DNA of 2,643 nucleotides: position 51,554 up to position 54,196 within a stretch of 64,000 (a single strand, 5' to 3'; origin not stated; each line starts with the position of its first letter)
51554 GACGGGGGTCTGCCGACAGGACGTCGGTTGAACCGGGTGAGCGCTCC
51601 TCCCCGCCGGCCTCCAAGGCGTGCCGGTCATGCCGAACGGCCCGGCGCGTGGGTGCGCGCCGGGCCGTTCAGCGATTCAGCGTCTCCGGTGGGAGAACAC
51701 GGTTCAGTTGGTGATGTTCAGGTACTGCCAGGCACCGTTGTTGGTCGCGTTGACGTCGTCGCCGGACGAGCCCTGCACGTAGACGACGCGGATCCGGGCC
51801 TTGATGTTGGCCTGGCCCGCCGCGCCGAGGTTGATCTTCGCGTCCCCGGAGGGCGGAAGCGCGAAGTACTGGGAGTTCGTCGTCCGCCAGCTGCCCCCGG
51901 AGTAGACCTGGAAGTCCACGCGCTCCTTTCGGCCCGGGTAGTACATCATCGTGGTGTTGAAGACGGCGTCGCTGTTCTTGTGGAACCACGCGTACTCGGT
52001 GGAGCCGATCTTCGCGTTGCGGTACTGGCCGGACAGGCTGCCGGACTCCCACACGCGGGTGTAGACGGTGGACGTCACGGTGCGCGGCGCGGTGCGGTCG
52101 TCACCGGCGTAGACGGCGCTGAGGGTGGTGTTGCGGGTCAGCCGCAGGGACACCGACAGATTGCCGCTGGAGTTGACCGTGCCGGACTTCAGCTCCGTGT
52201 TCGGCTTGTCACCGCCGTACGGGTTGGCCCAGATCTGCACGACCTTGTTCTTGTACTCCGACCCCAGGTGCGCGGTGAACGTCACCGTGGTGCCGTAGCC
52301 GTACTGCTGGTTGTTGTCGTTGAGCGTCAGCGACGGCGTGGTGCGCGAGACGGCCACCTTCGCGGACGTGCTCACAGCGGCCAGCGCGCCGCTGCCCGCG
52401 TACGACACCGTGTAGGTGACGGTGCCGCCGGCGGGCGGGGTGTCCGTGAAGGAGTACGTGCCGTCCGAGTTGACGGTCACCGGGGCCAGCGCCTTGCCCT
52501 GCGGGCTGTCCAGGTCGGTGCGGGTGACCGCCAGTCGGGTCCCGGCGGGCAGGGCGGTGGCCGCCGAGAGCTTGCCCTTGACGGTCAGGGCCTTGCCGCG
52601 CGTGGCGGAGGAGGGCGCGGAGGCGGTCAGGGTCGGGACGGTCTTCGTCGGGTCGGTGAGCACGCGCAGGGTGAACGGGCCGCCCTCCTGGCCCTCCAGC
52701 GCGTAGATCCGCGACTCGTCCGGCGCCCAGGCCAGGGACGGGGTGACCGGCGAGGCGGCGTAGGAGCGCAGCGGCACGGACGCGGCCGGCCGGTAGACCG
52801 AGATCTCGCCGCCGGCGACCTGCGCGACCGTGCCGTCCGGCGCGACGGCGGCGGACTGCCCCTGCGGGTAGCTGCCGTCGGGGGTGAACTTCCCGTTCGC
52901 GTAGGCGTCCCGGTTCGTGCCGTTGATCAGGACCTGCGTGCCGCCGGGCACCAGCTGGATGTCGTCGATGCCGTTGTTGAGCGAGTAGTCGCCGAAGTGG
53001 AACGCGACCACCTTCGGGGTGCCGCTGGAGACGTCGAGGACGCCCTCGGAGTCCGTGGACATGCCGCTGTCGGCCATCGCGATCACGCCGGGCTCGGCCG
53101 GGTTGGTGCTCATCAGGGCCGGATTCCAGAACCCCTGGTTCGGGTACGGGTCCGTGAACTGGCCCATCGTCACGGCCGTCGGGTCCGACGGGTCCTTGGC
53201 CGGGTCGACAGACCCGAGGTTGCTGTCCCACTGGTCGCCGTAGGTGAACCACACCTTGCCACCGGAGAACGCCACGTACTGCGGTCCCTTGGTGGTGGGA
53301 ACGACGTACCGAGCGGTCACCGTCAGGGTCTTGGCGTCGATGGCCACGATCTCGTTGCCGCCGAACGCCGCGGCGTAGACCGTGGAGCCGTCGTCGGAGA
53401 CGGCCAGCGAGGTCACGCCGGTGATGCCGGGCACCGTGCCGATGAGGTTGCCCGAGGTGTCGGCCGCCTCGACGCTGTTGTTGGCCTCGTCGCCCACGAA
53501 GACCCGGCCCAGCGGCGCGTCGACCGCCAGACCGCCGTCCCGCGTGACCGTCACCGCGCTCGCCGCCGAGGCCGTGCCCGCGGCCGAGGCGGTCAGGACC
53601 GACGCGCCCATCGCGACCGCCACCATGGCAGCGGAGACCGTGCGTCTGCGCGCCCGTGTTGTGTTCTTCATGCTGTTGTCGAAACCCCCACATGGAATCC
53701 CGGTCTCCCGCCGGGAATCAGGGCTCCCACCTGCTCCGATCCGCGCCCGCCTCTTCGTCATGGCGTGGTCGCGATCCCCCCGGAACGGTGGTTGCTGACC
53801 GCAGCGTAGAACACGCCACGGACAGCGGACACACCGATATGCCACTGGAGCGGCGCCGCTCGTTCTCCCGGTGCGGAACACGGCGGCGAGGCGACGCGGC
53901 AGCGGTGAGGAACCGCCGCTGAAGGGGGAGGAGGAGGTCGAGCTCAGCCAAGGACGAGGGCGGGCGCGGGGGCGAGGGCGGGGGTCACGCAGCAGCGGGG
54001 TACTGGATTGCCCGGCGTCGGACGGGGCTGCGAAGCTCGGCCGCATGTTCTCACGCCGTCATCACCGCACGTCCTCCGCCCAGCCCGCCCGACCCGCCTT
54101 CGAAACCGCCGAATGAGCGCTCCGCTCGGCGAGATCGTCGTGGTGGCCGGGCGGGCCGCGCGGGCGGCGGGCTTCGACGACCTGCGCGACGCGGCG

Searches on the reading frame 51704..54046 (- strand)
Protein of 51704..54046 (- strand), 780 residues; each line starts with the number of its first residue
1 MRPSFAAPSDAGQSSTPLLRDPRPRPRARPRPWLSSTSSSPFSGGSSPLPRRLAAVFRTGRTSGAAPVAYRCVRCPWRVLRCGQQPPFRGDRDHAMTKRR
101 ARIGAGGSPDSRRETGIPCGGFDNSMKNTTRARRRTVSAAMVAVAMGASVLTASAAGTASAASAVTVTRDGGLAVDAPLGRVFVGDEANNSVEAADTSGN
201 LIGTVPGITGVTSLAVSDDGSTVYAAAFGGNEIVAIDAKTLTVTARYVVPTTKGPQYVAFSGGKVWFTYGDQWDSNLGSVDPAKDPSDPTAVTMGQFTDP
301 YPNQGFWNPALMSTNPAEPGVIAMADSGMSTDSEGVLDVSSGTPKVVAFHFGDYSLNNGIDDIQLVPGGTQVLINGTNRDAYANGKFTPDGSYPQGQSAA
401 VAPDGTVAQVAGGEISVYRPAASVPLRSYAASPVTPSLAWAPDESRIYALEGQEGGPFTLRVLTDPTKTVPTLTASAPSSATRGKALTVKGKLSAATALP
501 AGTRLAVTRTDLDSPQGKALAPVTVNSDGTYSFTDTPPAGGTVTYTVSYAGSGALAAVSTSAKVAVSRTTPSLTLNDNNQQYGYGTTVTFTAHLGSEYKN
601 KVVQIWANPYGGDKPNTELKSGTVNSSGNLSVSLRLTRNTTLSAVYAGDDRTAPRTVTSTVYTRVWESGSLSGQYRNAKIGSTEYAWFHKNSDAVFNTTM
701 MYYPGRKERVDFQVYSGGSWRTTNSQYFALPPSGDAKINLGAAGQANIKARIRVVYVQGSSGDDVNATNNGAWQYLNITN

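Call 39: search_protein_families(library=pfam, proteins=[window:51704-54046:-], max_evalue=0.001)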
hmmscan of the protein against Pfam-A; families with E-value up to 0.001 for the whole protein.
window:51704-54046:- (780 aa): 1 family
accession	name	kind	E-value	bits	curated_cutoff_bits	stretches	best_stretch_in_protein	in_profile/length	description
PF16640.11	Big_3_5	-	5.3e-06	27.3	35.5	1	578-660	4-83/88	Bacterial Ig-like domain (group 3)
